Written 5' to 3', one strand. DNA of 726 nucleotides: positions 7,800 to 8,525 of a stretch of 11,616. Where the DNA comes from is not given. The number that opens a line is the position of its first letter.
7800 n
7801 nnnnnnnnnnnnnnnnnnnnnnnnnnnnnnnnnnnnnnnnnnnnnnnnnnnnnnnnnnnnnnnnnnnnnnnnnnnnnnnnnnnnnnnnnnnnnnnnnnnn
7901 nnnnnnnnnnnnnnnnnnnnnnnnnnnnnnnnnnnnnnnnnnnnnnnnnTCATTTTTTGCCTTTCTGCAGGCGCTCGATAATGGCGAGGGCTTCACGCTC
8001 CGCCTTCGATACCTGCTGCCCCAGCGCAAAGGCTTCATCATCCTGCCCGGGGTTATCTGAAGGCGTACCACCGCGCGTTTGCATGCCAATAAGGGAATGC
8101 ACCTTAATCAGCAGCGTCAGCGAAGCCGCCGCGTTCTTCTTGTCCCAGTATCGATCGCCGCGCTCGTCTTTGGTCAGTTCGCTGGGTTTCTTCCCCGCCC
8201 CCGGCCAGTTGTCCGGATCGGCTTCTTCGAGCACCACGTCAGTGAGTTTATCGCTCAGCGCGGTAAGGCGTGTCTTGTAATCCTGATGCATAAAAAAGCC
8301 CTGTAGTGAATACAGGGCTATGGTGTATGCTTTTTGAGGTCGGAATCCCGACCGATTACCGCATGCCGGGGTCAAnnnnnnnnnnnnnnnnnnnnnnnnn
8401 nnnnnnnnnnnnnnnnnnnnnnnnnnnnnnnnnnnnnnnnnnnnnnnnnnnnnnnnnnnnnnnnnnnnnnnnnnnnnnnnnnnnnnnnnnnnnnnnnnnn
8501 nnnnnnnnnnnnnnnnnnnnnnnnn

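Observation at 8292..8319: Terminator-like hairpin and U-tract end directly at the small terminase start codon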

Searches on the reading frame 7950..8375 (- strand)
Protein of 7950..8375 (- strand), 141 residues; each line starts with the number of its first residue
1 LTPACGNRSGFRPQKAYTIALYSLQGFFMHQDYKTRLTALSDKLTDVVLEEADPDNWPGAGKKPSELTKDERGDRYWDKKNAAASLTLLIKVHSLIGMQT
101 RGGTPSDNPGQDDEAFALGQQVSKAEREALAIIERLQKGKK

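Call 4: search_protein_families(library=phrogs, proteins=[window:7950-8375:-])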
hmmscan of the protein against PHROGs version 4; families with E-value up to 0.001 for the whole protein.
window:7950-8375:- (141 aa): 1 family
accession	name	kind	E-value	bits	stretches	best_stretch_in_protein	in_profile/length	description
phrog_9277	-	unknown function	2.3e-41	141.7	1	29-138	1-103/104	-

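Call 5: search_protein_families(library=pfam, proteins=[window:7950-8375:-])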
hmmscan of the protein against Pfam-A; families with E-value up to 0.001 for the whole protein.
window:7950-8375:- (141 aa): 0 families

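Call 15: find_related_loci(query=window:7950-8291:-, collection=genome_contigs, flank=3000)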
Query window:7950-8291:- (113 aa) in genome_contigs; peptide patterns used: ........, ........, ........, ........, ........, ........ (x = any residue, [..] = any of these).
68 stretches matched a pattern; 10 encode a relative of the query (tblastn E <= 1e-3); 10 distinct loci.
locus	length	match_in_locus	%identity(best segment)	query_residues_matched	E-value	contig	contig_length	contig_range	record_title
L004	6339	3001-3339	97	1-113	2e-72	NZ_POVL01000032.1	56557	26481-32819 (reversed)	Enterobacter sichuanensis strain WCHECL1597 32, whole genome shotgun sequence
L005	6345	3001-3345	92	1-113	8e-68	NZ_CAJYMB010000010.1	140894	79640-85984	MAG: uncultured Pluralibacter sp. isolate S2C87093_SP39, whole genome shotgun sequence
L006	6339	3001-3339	80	1-113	6e-58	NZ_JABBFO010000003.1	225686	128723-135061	Rosenbergiella australiborealis strain CdVSA20.1 NODE_3_length_225686_cov_48.087811, whole genome shotgun sequence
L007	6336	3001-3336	79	1-113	2e-56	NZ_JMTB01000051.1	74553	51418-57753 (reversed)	Trabulsiella guamensis ATCC 49490 GTGU.assembly.051, whole genome shotgun sequence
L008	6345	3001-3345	78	1-113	3e-55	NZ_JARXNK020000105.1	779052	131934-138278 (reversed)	Raoultella lignicola strain TW_WC1a.1 NODE_2_length_779052_cov_71.000082, whole genome shotgun sequence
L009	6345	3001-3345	77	1-113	3e-55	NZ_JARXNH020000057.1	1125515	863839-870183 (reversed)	Raoultella scottii strain BAC 10a-01-01 NODE_1_length_1125515_cov_35.375866, whole genome shotgun sequence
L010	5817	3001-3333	76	1-112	2e-52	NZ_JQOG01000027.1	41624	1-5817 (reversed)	Pectobacterium odoriferum strain NCPPB 3839 contig_27, whole genome shotgun sequence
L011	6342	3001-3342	68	1-113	6e-48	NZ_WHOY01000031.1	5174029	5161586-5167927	Pantoea sp. BAV 3049 NODE_125_length_5173969_cov_38.362724, whole genome shotgun sequence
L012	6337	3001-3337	70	1-112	5e-35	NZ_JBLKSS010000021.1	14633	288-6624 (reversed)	MAG: Sodalis sp. (in: enterobacteria) isolate Tcar Contig_16, whole genome shotgun sequence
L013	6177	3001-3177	64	56-113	4e-19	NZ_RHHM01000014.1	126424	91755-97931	Erwinia psidii strain IBSBF 435 scaffold_14, whole genome shotgun sequence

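Call 16: find_related_loci(query=window:7950-8291:-, collection=viral_contigs, flank=3000)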
Query window:7950-8291:- (113 aa) in viral_contigs; peptide patterns used: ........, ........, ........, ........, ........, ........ (x = any residue, [..] = any of these).
150 stretches matched a pattern; 149 encode a relative of the query (tblastn E <= 1e-3); the best 80 are kept; 80 distinct loci.
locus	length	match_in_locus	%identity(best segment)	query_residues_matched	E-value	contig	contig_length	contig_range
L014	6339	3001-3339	100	1-113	1e-73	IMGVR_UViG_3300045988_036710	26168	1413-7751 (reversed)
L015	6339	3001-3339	100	1-113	1e-73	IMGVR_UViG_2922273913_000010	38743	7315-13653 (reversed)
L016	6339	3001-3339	99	1-113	3e-73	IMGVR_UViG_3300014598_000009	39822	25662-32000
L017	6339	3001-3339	99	1-113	8e-73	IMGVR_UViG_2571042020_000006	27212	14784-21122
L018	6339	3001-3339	99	1-113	8e-73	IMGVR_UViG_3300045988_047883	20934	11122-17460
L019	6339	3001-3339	99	1-113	7e-73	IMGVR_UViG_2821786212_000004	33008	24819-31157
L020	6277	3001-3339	99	1-113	8e-73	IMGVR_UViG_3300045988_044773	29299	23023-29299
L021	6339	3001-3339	98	1-113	2e-72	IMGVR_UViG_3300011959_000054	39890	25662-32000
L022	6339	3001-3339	98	1-113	2e-72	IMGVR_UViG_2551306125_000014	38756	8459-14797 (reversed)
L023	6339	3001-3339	98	1-113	2e-72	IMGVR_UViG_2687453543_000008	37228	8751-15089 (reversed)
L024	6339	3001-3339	98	1-113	2e-72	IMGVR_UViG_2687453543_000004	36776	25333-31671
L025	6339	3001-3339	97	1-113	3e-72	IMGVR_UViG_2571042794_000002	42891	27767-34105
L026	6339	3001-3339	98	1-113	3e-72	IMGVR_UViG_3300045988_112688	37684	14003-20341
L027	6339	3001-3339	98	1-113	3e-72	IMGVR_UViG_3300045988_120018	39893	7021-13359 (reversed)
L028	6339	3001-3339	98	1-113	3e-72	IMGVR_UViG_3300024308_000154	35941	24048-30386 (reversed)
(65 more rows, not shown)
